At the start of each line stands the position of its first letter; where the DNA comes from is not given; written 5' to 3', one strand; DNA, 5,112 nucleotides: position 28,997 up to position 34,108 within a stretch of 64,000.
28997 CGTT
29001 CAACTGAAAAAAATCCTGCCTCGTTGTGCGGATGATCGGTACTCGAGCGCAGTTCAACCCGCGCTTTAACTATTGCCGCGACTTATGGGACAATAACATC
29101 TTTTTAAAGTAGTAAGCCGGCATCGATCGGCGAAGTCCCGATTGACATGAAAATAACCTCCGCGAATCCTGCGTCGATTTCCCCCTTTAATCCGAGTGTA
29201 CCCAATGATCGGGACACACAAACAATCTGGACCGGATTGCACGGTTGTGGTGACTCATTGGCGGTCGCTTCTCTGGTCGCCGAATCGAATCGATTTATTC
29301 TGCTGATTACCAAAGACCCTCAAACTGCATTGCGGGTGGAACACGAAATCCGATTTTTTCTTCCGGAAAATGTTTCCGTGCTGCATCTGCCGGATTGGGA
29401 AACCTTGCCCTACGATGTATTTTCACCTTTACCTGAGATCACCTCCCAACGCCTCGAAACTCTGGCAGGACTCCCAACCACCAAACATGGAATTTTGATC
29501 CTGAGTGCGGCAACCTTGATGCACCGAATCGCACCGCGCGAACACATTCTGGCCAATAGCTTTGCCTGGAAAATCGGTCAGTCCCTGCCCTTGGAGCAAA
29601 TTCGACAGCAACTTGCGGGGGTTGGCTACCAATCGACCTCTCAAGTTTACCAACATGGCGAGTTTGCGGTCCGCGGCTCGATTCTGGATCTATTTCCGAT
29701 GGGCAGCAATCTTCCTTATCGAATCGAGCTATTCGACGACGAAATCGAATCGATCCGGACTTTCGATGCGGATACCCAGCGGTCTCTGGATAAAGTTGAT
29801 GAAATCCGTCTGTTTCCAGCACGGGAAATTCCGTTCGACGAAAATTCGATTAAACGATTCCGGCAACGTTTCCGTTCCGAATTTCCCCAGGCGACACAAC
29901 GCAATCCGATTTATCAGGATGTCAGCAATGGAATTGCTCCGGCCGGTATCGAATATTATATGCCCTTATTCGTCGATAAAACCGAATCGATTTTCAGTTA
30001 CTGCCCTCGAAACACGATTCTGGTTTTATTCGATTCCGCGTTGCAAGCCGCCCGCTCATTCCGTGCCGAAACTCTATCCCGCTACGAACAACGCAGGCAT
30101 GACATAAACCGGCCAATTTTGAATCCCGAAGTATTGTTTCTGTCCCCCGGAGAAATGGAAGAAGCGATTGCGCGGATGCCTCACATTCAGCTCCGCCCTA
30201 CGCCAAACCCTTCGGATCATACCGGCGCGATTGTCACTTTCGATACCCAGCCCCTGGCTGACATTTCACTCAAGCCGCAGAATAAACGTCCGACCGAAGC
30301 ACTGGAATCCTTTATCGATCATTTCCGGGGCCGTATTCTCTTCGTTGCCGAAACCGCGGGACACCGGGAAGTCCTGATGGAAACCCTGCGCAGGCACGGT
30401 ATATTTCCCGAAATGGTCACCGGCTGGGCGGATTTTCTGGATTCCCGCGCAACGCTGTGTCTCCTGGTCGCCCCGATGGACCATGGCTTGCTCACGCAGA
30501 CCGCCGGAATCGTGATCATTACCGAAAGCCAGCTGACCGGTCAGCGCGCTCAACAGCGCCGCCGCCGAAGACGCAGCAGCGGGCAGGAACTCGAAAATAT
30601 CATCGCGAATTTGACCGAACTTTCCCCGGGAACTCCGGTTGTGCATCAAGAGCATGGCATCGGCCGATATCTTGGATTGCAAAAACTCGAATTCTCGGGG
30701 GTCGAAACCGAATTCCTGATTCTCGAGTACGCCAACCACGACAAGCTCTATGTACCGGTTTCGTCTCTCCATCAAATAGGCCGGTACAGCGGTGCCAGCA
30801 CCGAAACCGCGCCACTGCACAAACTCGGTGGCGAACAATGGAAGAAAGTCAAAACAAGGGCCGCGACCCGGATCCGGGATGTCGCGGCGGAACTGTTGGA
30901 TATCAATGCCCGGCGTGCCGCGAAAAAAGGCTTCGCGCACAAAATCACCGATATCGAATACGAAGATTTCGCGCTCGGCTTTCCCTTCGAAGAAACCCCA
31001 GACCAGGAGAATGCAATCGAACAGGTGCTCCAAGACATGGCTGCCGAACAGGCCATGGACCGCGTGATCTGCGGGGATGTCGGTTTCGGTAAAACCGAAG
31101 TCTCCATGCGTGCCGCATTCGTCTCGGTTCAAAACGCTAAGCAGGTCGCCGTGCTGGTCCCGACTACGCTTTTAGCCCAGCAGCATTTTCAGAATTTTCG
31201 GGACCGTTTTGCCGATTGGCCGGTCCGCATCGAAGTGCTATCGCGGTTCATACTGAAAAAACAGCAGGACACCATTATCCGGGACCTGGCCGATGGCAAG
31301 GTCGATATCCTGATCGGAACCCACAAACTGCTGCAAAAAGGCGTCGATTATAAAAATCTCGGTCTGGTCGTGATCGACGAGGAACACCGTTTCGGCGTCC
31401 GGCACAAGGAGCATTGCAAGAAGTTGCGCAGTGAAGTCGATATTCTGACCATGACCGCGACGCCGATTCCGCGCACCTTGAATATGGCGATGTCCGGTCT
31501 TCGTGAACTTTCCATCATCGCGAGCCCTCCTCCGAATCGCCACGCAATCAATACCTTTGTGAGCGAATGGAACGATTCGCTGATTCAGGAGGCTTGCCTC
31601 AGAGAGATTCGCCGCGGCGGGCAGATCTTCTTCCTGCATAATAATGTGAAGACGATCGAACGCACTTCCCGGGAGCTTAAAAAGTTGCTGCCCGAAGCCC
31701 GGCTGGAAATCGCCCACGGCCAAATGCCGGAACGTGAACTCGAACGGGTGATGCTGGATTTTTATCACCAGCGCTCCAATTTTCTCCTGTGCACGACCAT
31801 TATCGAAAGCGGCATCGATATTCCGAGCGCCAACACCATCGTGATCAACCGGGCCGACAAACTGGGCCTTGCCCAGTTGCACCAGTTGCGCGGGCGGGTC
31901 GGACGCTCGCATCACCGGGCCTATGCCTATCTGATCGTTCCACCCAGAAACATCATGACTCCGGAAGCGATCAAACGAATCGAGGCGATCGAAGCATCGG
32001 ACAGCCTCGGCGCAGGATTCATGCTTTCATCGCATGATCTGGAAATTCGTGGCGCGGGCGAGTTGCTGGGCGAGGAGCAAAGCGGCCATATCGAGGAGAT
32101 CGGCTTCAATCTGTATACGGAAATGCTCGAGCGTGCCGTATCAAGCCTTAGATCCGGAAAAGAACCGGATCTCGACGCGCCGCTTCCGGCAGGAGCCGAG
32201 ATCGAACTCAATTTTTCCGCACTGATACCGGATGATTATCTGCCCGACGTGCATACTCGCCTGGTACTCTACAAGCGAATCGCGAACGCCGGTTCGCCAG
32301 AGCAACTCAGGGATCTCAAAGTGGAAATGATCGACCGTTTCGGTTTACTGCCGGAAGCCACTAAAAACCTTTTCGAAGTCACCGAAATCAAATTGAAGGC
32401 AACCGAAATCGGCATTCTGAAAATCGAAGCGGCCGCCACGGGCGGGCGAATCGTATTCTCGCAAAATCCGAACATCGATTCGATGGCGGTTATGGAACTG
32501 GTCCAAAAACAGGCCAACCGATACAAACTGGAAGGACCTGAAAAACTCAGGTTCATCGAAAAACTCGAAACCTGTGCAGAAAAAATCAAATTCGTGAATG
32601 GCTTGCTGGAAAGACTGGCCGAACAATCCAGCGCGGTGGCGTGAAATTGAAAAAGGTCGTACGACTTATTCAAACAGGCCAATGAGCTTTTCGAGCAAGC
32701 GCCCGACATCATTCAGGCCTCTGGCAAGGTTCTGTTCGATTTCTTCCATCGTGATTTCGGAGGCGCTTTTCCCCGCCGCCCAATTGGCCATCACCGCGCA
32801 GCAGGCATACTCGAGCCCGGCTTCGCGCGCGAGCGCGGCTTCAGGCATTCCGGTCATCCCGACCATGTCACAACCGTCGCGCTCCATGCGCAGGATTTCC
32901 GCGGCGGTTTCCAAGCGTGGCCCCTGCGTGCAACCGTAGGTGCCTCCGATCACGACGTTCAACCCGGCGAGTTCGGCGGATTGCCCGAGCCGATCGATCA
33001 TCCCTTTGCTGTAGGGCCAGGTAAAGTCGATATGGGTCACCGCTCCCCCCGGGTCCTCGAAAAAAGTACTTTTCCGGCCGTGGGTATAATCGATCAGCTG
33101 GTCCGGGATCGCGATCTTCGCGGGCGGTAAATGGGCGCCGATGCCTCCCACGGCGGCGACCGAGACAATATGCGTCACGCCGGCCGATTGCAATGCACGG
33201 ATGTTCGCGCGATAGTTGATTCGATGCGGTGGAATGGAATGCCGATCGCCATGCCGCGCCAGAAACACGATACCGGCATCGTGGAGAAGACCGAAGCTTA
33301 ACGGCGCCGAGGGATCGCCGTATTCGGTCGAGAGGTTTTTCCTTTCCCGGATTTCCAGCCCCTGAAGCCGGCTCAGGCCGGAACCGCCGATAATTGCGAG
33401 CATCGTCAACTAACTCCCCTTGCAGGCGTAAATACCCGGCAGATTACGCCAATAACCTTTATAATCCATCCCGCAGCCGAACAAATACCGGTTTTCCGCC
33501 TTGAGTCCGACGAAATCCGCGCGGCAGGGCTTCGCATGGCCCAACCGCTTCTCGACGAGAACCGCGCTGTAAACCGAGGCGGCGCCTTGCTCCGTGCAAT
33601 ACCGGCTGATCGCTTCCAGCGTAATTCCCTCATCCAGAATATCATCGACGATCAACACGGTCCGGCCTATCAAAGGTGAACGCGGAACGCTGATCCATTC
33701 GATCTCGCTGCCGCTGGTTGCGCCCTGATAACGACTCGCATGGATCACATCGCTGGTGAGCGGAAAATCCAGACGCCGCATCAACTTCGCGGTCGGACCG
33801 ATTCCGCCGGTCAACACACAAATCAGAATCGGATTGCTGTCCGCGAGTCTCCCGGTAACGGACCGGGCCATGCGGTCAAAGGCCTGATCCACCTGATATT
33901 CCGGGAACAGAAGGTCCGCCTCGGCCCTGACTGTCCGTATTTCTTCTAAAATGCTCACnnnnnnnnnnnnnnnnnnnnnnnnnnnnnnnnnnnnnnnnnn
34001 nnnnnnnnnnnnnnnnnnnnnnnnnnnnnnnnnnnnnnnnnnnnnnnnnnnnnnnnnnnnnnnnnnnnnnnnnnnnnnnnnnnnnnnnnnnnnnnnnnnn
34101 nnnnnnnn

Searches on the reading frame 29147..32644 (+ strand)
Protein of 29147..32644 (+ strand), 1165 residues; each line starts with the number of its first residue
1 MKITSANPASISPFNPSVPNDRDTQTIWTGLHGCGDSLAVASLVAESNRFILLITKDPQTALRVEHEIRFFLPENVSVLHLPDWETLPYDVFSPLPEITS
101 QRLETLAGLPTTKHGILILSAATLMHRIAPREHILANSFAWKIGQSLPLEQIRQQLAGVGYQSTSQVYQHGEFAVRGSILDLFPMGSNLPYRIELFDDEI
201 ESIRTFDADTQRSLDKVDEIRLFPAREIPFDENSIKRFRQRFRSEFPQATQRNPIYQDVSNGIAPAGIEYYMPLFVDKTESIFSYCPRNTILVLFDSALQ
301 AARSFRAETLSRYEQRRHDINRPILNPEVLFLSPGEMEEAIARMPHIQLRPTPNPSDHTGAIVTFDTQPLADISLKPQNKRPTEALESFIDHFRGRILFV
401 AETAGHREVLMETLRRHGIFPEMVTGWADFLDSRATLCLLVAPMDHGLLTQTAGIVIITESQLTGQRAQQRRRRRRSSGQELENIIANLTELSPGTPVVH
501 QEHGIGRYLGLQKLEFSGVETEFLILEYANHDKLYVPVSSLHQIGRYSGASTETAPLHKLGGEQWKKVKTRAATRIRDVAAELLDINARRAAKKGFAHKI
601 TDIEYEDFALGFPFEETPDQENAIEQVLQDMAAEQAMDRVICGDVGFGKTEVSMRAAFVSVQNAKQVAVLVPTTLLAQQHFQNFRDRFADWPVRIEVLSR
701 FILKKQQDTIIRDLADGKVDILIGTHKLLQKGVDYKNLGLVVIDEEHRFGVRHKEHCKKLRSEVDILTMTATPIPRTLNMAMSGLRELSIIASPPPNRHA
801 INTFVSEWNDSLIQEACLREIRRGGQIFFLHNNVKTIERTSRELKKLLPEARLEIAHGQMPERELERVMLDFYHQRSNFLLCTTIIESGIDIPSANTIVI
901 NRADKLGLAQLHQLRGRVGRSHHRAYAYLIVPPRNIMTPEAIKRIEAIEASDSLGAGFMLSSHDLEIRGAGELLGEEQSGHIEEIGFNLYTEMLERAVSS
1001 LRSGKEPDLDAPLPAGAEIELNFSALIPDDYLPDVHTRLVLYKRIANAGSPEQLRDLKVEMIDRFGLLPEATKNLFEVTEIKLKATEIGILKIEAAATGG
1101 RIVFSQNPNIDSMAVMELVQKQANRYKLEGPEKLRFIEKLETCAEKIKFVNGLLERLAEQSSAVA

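Call 73: search_protein_families(library=pfam, proteins=[window:29147-32644:+], max_evalue=0.00001)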
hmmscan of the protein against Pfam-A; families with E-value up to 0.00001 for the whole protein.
window:29147-32644:+ (1165 aa): 7 families
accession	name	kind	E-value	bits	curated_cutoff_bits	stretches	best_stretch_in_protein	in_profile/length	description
PF03461.20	TRCF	-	6e-29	100.7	25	1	1021-1112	1-92/95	TRCF domain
PF00270.35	DEAD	-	1.3e-27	97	26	1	617-779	1-165/167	DEAD/DEAH box helicase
PF17757.6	UvrB_inter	-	1.3e-27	96.2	22.9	1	142-227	4-90/91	UvrB interaction domain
PF00271.37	Helicase_C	-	1.9e-23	83.3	23.5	1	817-921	10-109/110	Helicase conserved C-terminal domain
PF21132.2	MFD_D3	-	2.1e-22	79.3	21.8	1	389-463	1-73/73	MFD, D3 domain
PF02559.22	CarD_TRCF_RID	-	1.7e-19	70.1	23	1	492-548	1-57/57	CarD-like/TRCF RID domain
PF04851.21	ResIII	-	3.2e-13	50.3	22.5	1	616-773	4-162/164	Type III restriction enzyme, res subunit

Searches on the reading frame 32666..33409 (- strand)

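Call 73: search_protein_families(library=pfam, proteins=[window:32666-33409:-], max_evalue=0.00001)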
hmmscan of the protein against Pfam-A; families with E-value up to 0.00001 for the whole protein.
window:32666-33409:- (247 aa): 1 family
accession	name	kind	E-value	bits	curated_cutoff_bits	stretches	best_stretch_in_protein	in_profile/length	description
PF01048.26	PNP_UDP_1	-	6.9e-43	147.1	25.1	1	4-243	2-232/233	Phosphorylase superfamily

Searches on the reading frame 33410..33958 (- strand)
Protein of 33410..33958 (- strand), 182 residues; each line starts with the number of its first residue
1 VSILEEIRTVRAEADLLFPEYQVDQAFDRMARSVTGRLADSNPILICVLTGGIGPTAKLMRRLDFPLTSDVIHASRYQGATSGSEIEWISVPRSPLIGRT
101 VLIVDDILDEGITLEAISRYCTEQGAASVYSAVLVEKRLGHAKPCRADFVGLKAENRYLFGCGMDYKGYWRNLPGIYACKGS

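Call 73: search_protein_families(library=pfam, proteins=[window:33410-33958:-], max_evalue=0.00001)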
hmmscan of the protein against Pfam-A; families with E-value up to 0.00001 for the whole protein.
window:33410-33958:- (182 aa): 1 family
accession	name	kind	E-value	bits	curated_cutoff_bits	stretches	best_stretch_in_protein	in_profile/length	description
PF00156.33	Pribosyltran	-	2.4e-20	72.9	26.3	1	26-166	14-157/158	Phosphoribosyl transferase domain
